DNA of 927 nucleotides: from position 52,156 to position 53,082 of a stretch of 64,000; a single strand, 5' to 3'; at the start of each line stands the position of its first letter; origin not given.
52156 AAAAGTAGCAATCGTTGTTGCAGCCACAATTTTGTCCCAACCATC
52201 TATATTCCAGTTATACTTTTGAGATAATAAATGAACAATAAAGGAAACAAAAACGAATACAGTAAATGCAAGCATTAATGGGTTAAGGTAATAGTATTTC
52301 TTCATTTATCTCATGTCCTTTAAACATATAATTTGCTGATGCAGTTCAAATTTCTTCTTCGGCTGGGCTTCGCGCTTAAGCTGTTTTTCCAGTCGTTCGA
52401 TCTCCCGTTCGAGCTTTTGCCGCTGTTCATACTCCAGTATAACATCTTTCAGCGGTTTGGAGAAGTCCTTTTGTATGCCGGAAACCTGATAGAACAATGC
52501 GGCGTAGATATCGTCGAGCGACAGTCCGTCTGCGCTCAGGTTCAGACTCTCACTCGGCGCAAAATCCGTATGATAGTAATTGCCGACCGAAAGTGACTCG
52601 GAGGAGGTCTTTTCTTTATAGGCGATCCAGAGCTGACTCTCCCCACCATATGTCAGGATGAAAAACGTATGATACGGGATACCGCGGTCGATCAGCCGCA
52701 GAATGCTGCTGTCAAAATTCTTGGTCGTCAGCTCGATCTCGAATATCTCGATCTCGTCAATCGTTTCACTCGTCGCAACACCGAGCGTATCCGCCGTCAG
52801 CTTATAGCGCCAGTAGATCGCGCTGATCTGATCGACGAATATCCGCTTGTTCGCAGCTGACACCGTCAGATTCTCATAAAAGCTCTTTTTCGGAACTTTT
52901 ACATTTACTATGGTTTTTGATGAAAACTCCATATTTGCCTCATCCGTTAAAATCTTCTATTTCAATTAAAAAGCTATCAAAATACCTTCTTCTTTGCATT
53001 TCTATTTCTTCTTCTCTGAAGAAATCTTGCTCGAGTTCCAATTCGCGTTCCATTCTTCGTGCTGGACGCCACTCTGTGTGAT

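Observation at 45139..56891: Eight-gene composite operon: SNF2 helicase, two DUF4391-like proteins, 4-TM protein, Type III Mod, DUF4263/Shedu-like protein, TM protein, Type III Res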

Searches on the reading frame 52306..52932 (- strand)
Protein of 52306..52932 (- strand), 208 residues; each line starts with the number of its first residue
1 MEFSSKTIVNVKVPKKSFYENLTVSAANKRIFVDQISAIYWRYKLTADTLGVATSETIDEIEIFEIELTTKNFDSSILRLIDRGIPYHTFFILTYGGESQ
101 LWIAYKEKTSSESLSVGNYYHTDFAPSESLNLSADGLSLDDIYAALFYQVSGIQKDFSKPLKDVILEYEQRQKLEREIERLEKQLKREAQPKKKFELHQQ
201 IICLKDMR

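Call 3: search_protein_families(library=pfam, proteins=[window:52306-52932:-], max_evalue=0.01)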
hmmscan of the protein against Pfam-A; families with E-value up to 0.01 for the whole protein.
window:52306-52932:- (208 aa): 1 family
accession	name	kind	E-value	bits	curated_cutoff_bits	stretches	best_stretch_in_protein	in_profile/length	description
PF14335.11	DUF4391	-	7.7e-48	163.8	29.9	1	6-201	6-225/232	Domain of unknown function (DUF4391)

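Call 4: search_protein_families(library=padloc, proteins=[window:52306-52932:-], max_evalue=0.01)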
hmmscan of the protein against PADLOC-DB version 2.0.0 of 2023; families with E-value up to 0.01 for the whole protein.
window:52306-52932:- (208 aa): 0 families

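Call 5: search_protein_families(library=ncbifam, proteins=[window:52306-52932:-], max_evalue=0.01)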
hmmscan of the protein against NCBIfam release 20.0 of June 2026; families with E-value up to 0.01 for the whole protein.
window:52306-52932:- (208 aa): 0 families

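Call 10: search_dna_similar(query=window:52306-52932:-, collection=plasmids, mode=protein, max_rows=30)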
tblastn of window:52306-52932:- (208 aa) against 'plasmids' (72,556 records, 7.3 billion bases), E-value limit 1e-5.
Records with a match: 36; places in all: 36; records where one place covers at least 80% of the query: 36.
Best place of each record, by identity: <60% 36.
By first word of the organism name: Escherichia 14; Acinetobacter 10; Citrobacter 2; Phaeobacter 1; Mycolicibacterium 1; Sulfitobacter 1; Variovorax 1; Aeromonas 1; Sphingobium 1; Methylotuvimicrobium 1; and 3 more.
By predicted mobility (MOB-suite, as given by PLSDB): non-mobilizable 18; mobilizable 12; conjugative 6.
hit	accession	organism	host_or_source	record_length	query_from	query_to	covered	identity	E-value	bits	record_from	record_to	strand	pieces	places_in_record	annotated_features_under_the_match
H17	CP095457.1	Escherichia coli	pig,cell culture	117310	3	208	99%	29.5%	8e-13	74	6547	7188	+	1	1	DUF4391 domain-containing protein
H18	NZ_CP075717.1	Escherichia coli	Sus scrofa,water sample,wastewater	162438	3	208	99%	29.5%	8e-13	74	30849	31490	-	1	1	DUF4391 domain-containing protein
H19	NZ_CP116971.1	Escherichia coli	Sus scrofa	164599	3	208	99%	29.5%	8e-13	74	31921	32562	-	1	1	DUF4391 domain-containing protein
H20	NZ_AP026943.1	Citrobacter freundii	Mastacembelus,gut contents of ...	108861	13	205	93%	31.4%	2e-15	81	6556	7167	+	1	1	DUF4391 domain-containing protein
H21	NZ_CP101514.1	Escherichia coli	migratory bird,feces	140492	13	208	94%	30.8%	7e-14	77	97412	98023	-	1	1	DUF4391 domain-containing protein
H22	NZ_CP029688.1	Escherichia coli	single strain,air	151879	13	208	94%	30.8%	7e-14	77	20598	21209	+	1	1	DUF4391 domain-containing protein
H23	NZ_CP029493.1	Escherichia coli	Homo sapiens,fecal sample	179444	13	208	94%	30.8%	7e-14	77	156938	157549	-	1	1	DUF4391 domain-containing protein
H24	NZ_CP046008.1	Escherichia coli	swine,mixed culture,feces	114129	13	208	94%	30.3%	4e-13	74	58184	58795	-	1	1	DUF4391 domain-containing protein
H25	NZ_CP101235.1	Escherichia coli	Homo sapiens,cell culture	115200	13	208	94%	30.3%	4e-13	74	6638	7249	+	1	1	DUF4391 domain-containing protein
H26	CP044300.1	Escherichia coli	Pork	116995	13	208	94%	30.3%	4e-13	74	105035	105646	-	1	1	DUF4391 domain-containing protein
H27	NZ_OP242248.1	Escherichia coli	Homo sapiens,stool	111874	13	208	94%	30.3%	1e-12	73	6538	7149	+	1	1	DUF4391 domain-containing protein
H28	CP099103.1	Escherichia coli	culture,Pooled sediment sample ...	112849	13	208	94%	30.3%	1e-12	73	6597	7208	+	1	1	DUF4391 domain-containing protein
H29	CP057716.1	Escherichia coli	culture,Pooled pig faecal samples ...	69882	13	208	94%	29.5%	3e-12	72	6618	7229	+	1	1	DUF4391 domain-containing protein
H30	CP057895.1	Escherichia coli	culture,Pooled cattle faecal samples ...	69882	13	208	94%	29.5%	3e-12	72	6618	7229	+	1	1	DUF4391 domain-containing protein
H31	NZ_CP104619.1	Escherichia coli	cell culture,chicken feces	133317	13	208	94%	29.5%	3e-12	72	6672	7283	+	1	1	DUF4391 domain-containing protein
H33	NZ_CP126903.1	Mycolicibacterium vanbaalenii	cell culture,soil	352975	13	201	91%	29.5%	9e-14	76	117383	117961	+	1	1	DUF4391 domain-containing protein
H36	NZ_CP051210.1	Acinetobacter sp. NEB149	cell culture,R.J.Roberts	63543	3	205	98%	26.9%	4e-9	62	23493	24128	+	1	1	DUF4391 domain-containing protein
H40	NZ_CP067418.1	Aeromonas media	cell culture,water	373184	13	206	93%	27.8%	4e-14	77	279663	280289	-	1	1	DUF4391 domain-containing protein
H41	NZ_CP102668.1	Sphingobium sp. JS3065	whole organism,chemical plant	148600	13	205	93%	27.9%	2e-11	70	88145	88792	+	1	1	DUF4391 domain-containing protein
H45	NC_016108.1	Methylotuvimicrobium alcaliphilum 20Z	-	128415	13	205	93%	27.6%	8e-13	74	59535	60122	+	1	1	DUF4391 domain-containing protein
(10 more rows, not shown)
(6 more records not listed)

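Call 11: get_annotated_region(hit=H21, flank=9000)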
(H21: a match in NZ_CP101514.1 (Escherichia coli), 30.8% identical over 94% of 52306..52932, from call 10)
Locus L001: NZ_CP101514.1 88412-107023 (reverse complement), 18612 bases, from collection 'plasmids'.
description: Escherichia coli strain HH194M plasmid pHH194M-140K, complete sequence
organism: Escherichia coli (NCBI taxid 562)
taxonomy: Bacteria; Pseudomonadota; Gammaproteobacteria; Enterobacterales; Enterobacteriaceae; Escherichia; Escherichia coli
host: -; source: migratory bird,feces; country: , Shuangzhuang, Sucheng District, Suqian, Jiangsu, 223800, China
typing (MOB-suite, as given by PLSDB): mobilizable; replicon IncFIB,IncHI1B,IncN; relaxase MOBH
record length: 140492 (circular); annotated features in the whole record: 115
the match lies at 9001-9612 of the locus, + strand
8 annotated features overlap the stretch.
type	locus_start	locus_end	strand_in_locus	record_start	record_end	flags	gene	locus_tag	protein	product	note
CDS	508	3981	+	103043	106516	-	bcsC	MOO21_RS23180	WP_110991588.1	cellulose synthase complex outer membrane protein BcsC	GO:0030244 - cellulose biosynthetic process [Evidence IEA]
CDS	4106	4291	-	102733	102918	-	-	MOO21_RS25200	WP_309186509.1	hypothetical protein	-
CDS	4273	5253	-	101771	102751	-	-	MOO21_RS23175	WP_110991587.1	IS5-like element ISKpn26 family transposase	-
CDS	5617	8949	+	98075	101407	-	-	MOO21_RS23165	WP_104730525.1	SNF2-related protein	-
CDS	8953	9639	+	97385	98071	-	-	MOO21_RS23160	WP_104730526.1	DUF4391 domain-containing protein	-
CDS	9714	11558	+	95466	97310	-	-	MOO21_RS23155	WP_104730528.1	site-specific DNA-methyltransferase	GO:0006306 - DNA methylation [Evidence IEA]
CDS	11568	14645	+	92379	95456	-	-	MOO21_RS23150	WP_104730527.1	DEAD/DEAH box helicase family protein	-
CDS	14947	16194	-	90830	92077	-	-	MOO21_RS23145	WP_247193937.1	hypothetical protein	-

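Call 12: get_annotated_region(hit=H36, flank=9000)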
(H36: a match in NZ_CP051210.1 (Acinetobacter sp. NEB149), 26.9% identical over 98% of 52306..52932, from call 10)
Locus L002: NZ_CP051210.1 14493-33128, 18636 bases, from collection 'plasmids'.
description: Acinetobacter sp. NEB149 plasmid pMsp65, complete sequence
organism: Acinetobacter sp. NEB149 (NCBI taxid 2725684)
taxonomy: Bacteria; Pseudomonadota; Gammaproteobacteria; Moraxellales; Moraxellaceae; Acinetobacter; Acinetobacter sp. NEB149
host: -; source: cell culture,R.J.Roberts; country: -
typing (MOB-suite, as given by PLSDB): non-mobilizable; replicon rep_cluster_327
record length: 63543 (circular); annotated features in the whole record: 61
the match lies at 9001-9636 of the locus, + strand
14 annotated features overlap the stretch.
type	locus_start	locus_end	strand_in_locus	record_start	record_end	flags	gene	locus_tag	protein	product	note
CDS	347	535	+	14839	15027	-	-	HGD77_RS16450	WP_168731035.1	hypothetical protein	-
CDS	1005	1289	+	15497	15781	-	-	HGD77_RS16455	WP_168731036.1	type II toxin-antitoxin system Phd/YefM family antitoxin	-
CDS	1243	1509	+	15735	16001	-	-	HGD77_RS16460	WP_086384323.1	type II toxin-antitoxin system RelE/ParE family toxin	GO:0030541 - plasmid partitioning [Evidence IEA]; GO:0051290 - protein heterotetramerization [Evidence IEA]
CDS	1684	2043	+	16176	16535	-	-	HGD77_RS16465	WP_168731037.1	DUF2513 domain-containing protein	-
CDS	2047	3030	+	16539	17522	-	-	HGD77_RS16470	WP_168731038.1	hypothetical protein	-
CDS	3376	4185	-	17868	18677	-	-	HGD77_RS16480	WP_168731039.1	hypothetical protein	-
CDS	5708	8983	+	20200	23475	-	-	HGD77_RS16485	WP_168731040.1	helicase-related protein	-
CDS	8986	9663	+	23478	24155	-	-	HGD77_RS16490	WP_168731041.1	DUF4391 domain-containing protein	-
CDS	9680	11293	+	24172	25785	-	-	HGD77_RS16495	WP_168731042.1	site-specific DNA-methyltransferase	GO:0006306 - DNA methylation [Evidence IEA]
CDS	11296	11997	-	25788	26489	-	-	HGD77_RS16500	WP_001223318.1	IS1-like element ISPa14 family transposase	GO:0006313 - DNA transposition [Evidence IEA]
CDS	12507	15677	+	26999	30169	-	-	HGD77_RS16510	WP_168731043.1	DEAD/DEAH box helicase family protein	-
CDS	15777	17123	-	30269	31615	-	-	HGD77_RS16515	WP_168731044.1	DNA-primase RepB domain-containing protein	-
CDS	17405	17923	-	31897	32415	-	-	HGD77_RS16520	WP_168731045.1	hypothetical protein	-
CDS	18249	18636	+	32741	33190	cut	-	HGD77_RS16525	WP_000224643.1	hypothetical protein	-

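Call 13: get_annotated_region(hit=H40, flank=9000)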
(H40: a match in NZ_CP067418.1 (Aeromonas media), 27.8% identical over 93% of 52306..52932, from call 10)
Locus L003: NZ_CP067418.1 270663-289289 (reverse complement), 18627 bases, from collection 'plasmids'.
description: Aeromonas media strain E31 plasmid pE31A, complete sequence
organism: Aeromonas media (NCBI taxid 651)
taxonomy: Bacteria; Pseudomonadota; Gammaproteobacteria; Aeromonadales; Aeromonadaceae; Aeromonas; Aeromonas media
host: -; source: cell culture,water; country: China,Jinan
typing (MOB-suite, as given by PLSDB): non-mobilizable; replicon IncU
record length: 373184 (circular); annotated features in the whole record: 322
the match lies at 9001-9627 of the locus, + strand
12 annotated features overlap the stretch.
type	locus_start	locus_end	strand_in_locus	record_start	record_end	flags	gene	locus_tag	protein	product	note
CDS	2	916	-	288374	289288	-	-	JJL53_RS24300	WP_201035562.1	WYL domain-containing protein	-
CDS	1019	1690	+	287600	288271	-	-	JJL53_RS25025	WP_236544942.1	ADP-ribosylglycohydrolase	-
CDS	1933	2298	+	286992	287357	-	-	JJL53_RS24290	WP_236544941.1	hypothetical protein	-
CDS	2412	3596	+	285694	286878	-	-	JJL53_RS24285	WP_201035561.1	NUDIX domain-containing protein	-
CDS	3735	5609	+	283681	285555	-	-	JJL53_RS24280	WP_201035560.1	DUF262 domain-containing protein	-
CDS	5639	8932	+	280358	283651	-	-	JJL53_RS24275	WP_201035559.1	SNF2-related protein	-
CDS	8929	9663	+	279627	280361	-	-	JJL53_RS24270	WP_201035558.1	DUF4391 domain-containing protein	-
CDS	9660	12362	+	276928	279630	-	-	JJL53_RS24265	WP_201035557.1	ATP-binding domain-containing protein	-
CDS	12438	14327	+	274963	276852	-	-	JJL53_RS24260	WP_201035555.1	site-specific DNA-methyltransferase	GO:0006306 - DNA methylation [Evidence IEA]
CDS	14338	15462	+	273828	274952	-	-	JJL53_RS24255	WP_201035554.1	AAA family ATPase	-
CDS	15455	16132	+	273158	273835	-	-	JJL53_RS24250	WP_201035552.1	DUF4276 family protein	-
CDS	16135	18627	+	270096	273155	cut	-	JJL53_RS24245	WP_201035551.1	DEAD/DEAH box helicase family protein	-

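Call 14: find_homologous_proteins(query=window:52306-52932:-, max_evalue=0.00001)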
Query window:52306-52932:- (208 aa): 114 proteins with E <= 0.00001 among 497 candidates.
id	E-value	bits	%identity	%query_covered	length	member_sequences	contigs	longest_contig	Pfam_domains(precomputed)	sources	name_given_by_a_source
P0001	3.6e-115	400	90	99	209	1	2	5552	PF14335.12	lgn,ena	-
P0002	4.1e-115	400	89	100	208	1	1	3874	PF14335.12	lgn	-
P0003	1.2e-114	399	91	99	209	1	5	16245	PF14335.12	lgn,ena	-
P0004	6.7e-114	396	91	99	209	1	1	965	PF14335.12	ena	-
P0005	8.2e-114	396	90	99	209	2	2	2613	PF14335.12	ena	-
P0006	2.6e-113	394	90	97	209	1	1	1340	PF14335.12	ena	-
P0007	9.3e-113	393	89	99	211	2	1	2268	PF14335.12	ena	-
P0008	1.0e-112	392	91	97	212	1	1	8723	PF14335.12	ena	-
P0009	1.2e-112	392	87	100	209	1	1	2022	PF14335.12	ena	-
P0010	3.0e-112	391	91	96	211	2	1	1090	PF14335.12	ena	-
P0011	6.0e-112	390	88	99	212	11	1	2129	PF14335.12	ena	-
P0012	6.4e-112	390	87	98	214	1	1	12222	PF14335.12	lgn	-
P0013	7.0e-112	390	89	99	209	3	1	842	PF14335.12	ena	-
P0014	1.5e-111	389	87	99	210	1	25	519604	PF14335.12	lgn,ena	-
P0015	3.0e-111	388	86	99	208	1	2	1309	PF14335.12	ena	-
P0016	4.8e-111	387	86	100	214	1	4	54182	PF14335.12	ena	-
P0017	2.7e-110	385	85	99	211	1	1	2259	PF14335.12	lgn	-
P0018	3.1e-110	384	87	97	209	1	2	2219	PF14335.12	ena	-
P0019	5.8e-110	383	86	100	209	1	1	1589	PF14335.12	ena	-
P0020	1.0e-109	383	89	97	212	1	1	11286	PF14335.12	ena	-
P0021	1.5e-109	382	88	97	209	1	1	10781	PF14335.12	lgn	-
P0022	3.0e-109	381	85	99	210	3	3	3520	PF14335.12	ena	-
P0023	3.1e-109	381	86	99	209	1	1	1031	PF14335.12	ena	-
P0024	1.1e-108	379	85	99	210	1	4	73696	PF14335.12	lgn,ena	-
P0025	2.4e-108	378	84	99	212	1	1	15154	PF14335.12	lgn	-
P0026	5.1e-108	377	84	99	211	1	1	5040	PF14335.12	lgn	-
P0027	2.5e-107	375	84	99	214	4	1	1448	PF14335.12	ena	-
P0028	5.2e-107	374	85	99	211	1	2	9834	PF14335.12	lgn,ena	-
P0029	7.1e-106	370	83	99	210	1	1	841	PF14335.12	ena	-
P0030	1.0e-105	370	84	98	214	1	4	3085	PF14335.12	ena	-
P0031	4.4e-105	368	82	99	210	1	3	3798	PF14335.12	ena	-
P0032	3.9e-104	364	82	99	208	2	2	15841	PF14335.12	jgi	jgi:hypothetical protein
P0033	9.1e-104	363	80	100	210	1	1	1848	PF14335.12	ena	-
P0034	1.7e-103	362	81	99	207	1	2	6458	PF14335.12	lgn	-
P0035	4.5e-103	361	81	99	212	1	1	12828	PF14335.12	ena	-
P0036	1.2e-102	360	79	99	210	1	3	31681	PF14335.12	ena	-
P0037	2.4e-102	359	79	99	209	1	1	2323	PF14335.12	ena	-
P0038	5.6e-102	357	80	99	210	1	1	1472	PF14335.12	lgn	-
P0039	1.4e-101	356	78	99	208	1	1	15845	PF14335.12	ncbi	-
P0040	2.4e-101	355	80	99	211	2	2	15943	PF14335.12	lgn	-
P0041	4.5e-101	354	79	99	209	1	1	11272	PF14335.12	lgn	-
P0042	3.8e-100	351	76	99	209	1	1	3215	PF14335.12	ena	-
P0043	3.6e-99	348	75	99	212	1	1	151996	PF14335.12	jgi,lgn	jgi:hypothetical protein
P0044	2.5e-98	346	76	99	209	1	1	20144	PF14335.12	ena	-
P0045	3.4e-98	345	76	98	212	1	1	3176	PF14335.12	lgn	-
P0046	1.0e-97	344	76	99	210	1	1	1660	PF14335.12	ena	-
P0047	7.2e-97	341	75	99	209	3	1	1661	PF14335.12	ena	-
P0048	4.2e-96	338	75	98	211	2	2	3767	PF14335.12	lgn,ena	-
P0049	1.1e-95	337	73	99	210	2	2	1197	PF14335.12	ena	-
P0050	5.3e-95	335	73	99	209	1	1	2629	PF14335.12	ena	-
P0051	1.5e-94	333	74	99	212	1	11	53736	PF14335.12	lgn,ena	-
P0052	4.5e-94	332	74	99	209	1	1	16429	PF14335.12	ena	-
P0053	4.7e-80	286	74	84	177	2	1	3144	PF14335.12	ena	-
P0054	8.3e-57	210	50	99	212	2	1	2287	PF14335.12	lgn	-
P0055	2.7e-51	192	44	99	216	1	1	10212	PF14335.12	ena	-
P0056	1.6e-50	190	44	99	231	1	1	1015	PF14335.12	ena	-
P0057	5.7e-47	178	42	99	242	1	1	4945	PF14335.12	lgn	-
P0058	1.5e-46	177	43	99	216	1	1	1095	PF14335.12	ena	-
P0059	3.9e-46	175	44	95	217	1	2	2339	PF14335.12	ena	-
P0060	3.9e-46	175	44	95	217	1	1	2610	PF14335.12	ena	-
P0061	4.7e-46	175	43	95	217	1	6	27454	PF14335.12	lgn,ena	-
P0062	5.1e-46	175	43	94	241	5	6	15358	PF14335.12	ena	-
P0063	1.9e-45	173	41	96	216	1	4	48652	PF14335.12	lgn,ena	-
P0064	5.9e-45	171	41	96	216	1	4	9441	PF14335.12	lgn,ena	-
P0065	6.3e-45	171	41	93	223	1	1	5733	PF14335.12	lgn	-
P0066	2.4e-44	169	44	91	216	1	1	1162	PF14335.12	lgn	-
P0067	3.2e-44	169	44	91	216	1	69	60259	PF14335.12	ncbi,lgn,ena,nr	ncbi:hypothetical protein B5G33_16350 [Blautia sp. An81]|nr:hypothetical protein B5G33_16350 [Blauti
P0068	3.4e-44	169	44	91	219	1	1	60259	PF14335.12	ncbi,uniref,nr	ncbi:DUF4391 domain-containing protein [Blautia sp. An81]|uniref:DUF4391 domain-containing protein n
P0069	3.5e-44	169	44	91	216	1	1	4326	PF14335.12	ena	-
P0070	8.0e-44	168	43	96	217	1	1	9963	PF14335.12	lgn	-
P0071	8.2e-44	168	43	96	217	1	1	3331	PF14335.12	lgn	-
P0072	8.4e-44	168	44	91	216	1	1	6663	PF14335.12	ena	-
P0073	1.0e-43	167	44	91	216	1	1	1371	PF14335.12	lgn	-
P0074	1.3e-43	167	44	91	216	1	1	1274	PF14335.12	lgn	-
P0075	1.9e-43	167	44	91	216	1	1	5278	PF14335.12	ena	-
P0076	2.2e-43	166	44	91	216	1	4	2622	PF14335.12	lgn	-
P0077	2.3e-43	166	42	94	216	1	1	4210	PF14335.12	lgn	-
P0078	3.0e-43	166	41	95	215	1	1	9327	PF14335.12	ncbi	-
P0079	6.3e-43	165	43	91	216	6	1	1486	PF14335.12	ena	-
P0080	7.0e-43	165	41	96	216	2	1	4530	PF14335.12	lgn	-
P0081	8.1e-43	164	40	96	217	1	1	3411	PF14335.12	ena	-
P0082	6.4e-42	162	40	96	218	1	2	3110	PF14335.12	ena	-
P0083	8.5e-42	161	40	94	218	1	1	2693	PF14335.12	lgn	-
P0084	1.8e-41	160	40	94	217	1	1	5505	PF14335.12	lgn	-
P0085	2.0e-41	160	40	94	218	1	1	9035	PF14335.12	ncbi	-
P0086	6.2e-41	158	41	94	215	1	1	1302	PF14335.12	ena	-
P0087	1.1e-40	158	38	94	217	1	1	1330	PF14335.12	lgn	-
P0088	1.4e-39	154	38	99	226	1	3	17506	PF14335.12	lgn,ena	-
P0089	6.9e-37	145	39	96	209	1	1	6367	PF14335.12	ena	-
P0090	3.7e-33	133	39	97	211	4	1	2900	PF14335.12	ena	-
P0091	5.2e-26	110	70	38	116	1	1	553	PF14335.12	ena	-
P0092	1.9e-22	98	33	98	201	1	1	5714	PF14335.12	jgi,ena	-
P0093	3.1e-19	88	30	98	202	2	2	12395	PF14335.12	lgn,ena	-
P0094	2.2e-17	82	31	93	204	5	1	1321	PF14335.12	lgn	-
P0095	3.7e-17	81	31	93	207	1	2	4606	PF14335.12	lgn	-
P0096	1.1e-16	79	30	93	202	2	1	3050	PF14335.12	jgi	jgi:hypothetical protein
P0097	1.2e-16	79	31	93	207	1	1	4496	PF14335.12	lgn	-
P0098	1.4e-16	79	30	93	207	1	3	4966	PF14335.12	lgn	-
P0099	1.7e-16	79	30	93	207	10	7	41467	PF14335.12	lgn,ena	-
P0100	2.7e-16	78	30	93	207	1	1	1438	PF14335.12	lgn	-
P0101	7.0e-16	77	30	93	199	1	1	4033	PF14335.12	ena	-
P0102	7.9e-16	76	31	92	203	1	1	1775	PF14335.12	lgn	-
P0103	1.4e-15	76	31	97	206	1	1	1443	PF14335.12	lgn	-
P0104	1.4e-15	76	29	93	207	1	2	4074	PF14335.12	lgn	-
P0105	1.4e-15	76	29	93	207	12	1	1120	PF14335.12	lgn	-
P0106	2.4e-15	75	30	93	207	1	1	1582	PF14335.12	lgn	-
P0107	2.5e-15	75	29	93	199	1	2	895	PF14335.12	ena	-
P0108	2.6e-15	75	29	93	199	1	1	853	PF14335.12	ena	-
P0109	4.2e-15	74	28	93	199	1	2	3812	PF14335.12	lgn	-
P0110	6.1e-15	74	28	93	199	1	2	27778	PF14335.12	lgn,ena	-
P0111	1.4e-13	69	30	93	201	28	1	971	PF14335.12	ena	-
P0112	2.3e-13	68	29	96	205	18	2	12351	PF14335.12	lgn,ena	-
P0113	2.0e-12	65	39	63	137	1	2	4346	PF14335.12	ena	-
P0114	5.0e-12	64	34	69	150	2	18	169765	PF14335.12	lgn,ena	-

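Call 16: find_encoding_contigs(protein=P0014, flank=10000, max_places=4)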
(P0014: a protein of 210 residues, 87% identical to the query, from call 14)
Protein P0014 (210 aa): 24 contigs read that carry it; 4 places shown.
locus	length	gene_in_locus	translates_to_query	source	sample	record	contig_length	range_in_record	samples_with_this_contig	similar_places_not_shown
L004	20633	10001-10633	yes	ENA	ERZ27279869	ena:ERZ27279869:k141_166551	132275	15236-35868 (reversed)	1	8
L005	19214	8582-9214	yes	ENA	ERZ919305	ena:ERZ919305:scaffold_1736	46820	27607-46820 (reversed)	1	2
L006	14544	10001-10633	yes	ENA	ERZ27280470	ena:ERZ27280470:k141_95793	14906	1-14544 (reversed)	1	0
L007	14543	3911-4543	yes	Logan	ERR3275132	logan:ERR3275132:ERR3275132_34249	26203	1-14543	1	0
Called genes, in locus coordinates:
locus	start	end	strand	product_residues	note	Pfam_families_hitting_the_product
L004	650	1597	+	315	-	PF02195:ParB_N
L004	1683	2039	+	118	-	PF14198:TnpV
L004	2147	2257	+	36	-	-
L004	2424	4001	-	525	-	PF08867:FRG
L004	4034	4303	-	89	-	PF13560:HTH_31 (weak), PF12844:HTH_19, PF13443:HTH_26, PF01381:HTH_3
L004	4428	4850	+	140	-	PF06908:YpsA (faint)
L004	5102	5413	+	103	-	-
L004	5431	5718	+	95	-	-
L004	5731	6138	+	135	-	-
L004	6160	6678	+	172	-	-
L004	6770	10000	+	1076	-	PF00270:DEAD (faint), PF00176:SNF2-rel_dom, PF04851:ResIII, PF00271:Helicase_C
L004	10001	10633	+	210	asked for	PF14335:DUF4391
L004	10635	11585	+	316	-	-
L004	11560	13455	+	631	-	PF01555:N6_N4_Mtase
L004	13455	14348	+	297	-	-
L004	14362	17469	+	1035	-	PF04851:ResIII, PF00270:DEAD (weak), PF19778:RE_endonuc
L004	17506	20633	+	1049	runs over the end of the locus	PF09565:RE_NgoFVII (weak), PF13091:PLDc_2, PF00270:DEAD (weak), PF04851:ResIII, PF00271:Helicase_C, PF11907:DUF3427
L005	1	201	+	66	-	?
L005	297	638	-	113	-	-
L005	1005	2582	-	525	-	PF08867:FRG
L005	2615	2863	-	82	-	PF13560:HTH_31 (weak), PF12844:HTH_19, PF01381:HTH_3, PF13443:HTH_26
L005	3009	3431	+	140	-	PF06908:YpsA (faint)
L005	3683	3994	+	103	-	-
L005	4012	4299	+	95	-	-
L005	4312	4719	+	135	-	-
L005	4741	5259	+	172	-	-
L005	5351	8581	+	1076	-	PF00270:DEAD (faint), PF00176:SNF2-rel_dom, PF04851:ResIII, PF00271:Helicase_C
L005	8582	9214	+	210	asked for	PF14335:DUF4391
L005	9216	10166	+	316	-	-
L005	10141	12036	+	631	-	PF01555:N6_N4_Mtase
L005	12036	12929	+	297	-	-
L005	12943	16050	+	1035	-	PF04851:ResIII, PF00270:DEAD (weak), PF19778:RE_endonuc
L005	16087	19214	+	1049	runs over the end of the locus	PF09565:RE_NgoFVII (weak), PF13091:PLDc_2, PF00270:DEAD (weak), PF04851:ResIII, PF00271:Helicase_C, PF11907:DUF3427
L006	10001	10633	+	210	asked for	PF14335:DUF4391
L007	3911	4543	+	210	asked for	PF14335:DUF4391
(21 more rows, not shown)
